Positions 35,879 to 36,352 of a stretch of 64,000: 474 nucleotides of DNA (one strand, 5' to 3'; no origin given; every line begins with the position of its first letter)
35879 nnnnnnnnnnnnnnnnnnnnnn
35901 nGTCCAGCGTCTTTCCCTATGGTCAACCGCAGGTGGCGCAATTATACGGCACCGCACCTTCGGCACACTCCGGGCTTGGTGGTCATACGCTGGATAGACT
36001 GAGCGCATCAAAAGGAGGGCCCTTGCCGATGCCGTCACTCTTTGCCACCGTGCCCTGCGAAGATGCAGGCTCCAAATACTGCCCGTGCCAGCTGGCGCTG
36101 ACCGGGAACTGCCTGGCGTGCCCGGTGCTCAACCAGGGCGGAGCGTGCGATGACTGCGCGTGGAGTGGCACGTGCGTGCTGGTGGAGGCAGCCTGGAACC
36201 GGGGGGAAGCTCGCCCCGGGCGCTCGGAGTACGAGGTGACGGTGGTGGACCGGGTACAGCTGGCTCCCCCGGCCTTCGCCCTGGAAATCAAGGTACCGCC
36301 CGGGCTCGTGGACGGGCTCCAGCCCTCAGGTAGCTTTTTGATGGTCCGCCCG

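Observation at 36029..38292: Uncharacterised two-gene redox module: Cys-rich PyrK-like Fe-S flavoprotein plus GidA-like FAD/Fe-S protein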

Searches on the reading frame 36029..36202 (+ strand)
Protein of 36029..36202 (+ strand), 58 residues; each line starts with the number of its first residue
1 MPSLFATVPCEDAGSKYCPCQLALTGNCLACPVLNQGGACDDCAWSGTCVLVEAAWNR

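Call 60: search_protein_representatives(alignment_id=A3)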
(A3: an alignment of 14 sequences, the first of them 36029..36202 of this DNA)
Query: 14 sequences, 57 profile positions. Proteins with E-value up to 0.001 (for the whole library): 204; up to 1e-10: 108; up to 1e-30: 0. The best 150 are listed.
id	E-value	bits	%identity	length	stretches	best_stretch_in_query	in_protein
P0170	4.5e-23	96.7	-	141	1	4-57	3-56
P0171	2.8e-22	94.1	-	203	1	3-56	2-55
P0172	3.0e-22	94.0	-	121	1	3-57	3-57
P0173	1.5e-21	91.8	-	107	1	4-56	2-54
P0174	1.4e-20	88.7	-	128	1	4-56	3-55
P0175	2.8e-20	87.7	-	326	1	4-57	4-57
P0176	3.5e-20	87.4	-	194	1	6-56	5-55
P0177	3.0e-19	84.4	-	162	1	7-56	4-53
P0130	5.2e-19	83.7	-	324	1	3-56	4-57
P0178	7.3e-19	83.2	-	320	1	3-56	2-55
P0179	1.5e-18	82.2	-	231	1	6-56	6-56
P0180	2.5e-18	81.5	-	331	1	5-57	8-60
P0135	2.7e-18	81.4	-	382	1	6-56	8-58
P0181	4.7e-18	80.6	-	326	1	6-56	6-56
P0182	4.8e-18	80.6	-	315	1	3-55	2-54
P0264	7.4e-12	60.8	-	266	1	5-56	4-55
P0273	7.5e-11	57.5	-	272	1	4-50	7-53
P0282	2.1e-10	56.1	-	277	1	4-56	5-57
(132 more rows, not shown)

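Call 83: find_encoding_contigs(protein=P0282, flank=5000, max_places=2)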
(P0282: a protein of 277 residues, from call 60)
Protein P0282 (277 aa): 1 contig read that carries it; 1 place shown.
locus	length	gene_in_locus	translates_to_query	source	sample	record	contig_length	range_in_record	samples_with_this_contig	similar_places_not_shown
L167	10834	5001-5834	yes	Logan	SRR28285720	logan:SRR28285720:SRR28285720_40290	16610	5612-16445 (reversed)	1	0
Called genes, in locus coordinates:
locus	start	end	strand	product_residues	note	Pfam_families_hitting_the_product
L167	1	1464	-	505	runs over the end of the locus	PF00496:SBP_bac_5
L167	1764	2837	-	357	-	-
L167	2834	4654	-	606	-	PF02310:B12-binding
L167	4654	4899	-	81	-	-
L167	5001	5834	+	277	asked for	-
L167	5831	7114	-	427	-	PF00070:Pyr_redox (faint), PF00890:FAD_binding_2 (faint), PF01134:GIDA, PF01266:DAO (faint), PF03486:HI0933_like (faint), PF07992:Pyr_redox_2 (faint), PF12831:FAD_oxidored, PF01134:GIDA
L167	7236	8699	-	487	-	-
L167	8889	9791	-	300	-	PF21891:DUF6917, PF14588:YjgF_endoribonc, PF01042:Ribonuc_L-PSP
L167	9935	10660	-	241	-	PF08461:WHD_RNase_R, PF07729:FCD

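Call 84: find_encoding_contigs(protein=P0264, flank=5000, max_places=1)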
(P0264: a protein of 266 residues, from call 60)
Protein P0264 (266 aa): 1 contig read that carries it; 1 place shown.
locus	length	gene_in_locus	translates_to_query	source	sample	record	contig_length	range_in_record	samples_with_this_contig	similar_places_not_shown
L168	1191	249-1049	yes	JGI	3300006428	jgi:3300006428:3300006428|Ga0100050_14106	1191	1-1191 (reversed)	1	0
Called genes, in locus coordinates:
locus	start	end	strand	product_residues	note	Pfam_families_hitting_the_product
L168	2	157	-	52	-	?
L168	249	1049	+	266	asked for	-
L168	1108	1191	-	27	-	?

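Call 85: find_encoding_contigs(protein=P0273, flank=5000, max_places=1)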
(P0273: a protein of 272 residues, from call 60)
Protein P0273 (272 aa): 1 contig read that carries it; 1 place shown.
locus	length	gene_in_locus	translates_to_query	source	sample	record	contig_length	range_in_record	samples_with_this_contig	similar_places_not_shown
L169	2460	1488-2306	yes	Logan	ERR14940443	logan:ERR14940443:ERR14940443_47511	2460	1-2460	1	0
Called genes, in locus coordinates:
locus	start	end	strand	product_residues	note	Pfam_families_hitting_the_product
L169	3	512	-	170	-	?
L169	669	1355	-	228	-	PF00753:Lactamase_B, PF13483:Lactamase_B_3, PF12706:Lactamase_B_2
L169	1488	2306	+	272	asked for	-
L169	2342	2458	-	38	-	?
